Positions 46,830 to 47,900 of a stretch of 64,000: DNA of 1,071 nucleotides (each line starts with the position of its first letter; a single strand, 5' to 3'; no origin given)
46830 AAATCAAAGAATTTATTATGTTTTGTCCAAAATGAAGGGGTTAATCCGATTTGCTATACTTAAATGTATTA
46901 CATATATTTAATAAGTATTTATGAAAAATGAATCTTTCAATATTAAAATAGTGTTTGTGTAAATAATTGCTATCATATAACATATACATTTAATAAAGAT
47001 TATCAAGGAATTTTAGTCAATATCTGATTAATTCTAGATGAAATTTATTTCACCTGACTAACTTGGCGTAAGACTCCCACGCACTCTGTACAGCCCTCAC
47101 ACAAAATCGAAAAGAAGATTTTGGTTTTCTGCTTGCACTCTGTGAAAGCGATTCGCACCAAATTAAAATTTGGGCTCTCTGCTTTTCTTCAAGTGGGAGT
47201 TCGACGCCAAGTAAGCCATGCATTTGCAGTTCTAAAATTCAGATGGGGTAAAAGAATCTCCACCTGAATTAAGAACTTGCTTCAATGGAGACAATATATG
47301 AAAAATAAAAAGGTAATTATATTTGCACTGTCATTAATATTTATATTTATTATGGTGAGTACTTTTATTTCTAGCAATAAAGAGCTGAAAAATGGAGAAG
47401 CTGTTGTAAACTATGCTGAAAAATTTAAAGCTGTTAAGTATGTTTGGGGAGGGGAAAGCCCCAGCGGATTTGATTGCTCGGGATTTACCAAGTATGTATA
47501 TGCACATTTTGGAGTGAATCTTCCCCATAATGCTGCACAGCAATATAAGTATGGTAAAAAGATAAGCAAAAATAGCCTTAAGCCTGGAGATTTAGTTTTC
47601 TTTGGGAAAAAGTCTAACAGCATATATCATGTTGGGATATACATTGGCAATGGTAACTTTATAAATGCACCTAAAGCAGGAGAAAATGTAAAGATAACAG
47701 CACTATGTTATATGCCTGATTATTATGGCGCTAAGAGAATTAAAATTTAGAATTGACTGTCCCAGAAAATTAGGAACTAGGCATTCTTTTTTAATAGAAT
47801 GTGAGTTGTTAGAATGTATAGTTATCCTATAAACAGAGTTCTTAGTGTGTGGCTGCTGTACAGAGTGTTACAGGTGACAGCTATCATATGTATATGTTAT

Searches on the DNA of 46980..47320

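Call 6: search_rna_families(source=window, start=46980, end=47320, threshold=evalue, max_evalue=10, show_alignments=3)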
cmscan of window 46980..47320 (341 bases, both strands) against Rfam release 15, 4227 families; matches with E-value up to 10: 1.
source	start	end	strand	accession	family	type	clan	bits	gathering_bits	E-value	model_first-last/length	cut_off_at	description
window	47197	47278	+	RF00160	snoZ159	Gene; snRNA; snoRNA; CD-box;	CL00065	17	39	1.8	1-86/86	no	Small nucleolar RNA Z159/U59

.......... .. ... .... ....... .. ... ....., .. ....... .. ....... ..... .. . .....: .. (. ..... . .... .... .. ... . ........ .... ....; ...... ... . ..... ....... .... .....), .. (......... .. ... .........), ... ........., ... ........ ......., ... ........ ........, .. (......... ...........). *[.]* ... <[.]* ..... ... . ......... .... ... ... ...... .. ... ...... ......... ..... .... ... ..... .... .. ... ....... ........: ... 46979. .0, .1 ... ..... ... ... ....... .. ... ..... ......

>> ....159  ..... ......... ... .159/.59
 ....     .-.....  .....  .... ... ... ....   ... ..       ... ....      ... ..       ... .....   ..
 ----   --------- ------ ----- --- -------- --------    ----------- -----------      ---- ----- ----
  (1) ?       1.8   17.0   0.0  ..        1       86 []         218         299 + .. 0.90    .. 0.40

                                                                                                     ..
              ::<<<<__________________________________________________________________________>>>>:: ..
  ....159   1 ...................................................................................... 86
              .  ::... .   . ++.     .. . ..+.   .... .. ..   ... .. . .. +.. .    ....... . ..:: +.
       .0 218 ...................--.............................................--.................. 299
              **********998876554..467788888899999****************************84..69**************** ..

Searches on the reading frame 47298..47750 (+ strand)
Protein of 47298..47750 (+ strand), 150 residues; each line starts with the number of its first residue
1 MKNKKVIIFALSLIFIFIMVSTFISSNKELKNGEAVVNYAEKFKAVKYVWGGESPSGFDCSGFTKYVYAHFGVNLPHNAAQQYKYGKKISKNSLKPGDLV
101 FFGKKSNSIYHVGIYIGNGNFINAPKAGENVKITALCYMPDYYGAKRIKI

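Call 28: find_encoding_contigs(protein=window:47298-47750:+, flank=3000, max_places=8)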
Protein window:47298-47750:+ (150 aa): 10 contigs read that carry it; 5 places shown.
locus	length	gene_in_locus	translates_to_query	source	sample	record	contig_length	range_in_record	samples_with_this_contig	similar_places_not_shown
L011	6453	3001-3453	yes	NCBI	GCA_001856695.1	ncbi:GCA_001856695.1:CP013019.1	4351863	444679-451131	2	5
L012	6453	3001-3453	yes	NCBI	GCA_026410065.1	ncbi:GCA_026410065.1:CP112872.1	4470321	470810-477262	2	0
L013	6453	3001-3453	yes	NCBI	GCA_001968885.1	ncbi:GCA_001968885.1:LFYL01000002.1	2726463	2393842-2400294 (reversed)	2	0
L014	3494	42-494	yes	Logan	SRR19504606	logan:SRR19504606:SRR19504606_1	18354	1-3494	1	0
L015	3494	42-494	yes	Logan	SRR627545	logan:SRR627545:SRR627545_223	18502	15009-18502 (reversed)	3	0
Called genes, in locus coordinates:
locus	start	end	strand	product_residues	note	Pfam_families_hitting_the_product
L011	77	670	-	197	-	PF00440:TetR_N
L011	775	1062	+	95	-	PF03795:YCII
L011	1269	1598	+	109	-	PF01527:HTH_Tnp_1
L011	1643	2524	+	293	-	PF13276:HTH_21, PF00665:rve, PF13610:DDE_Tnp_IS240 (weak), PF13683:rve_3, PF13333:rve_2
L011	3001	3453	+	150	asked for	PF00877:NLPC_P60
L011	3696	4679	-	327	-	PF01408:GFO_IDH_MocA, PF22725:GFO_IDH_MocA_C3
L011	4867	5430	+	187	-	PF00440:TetR_N (faint)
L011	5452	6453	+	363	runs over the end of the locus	PF04055:Radical_SAM, PF13353:Fer4_12 (weak)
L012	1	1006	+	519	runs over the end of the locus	PF00251:Glyco_hydro_32N, PF08244:Glyco_hydro_32C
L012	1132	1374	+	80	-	-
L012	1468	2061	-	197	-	PF00440:TetR_N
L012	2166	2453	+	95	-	PF03795:YCII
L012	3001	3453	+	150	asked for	PF00877:NLPC_P60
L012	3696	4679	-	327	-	PF01408:GFO_IDH_MocA, PF22725:GFO_IDH_MocA_C3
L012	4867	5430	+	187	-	PF00440:TetR_N (faint)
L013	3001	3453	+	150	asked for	PF00877:NLPC_P60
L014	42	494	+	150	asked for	PF00877:NLPC_P60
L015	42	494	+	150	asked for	PF00877:NLPC_P60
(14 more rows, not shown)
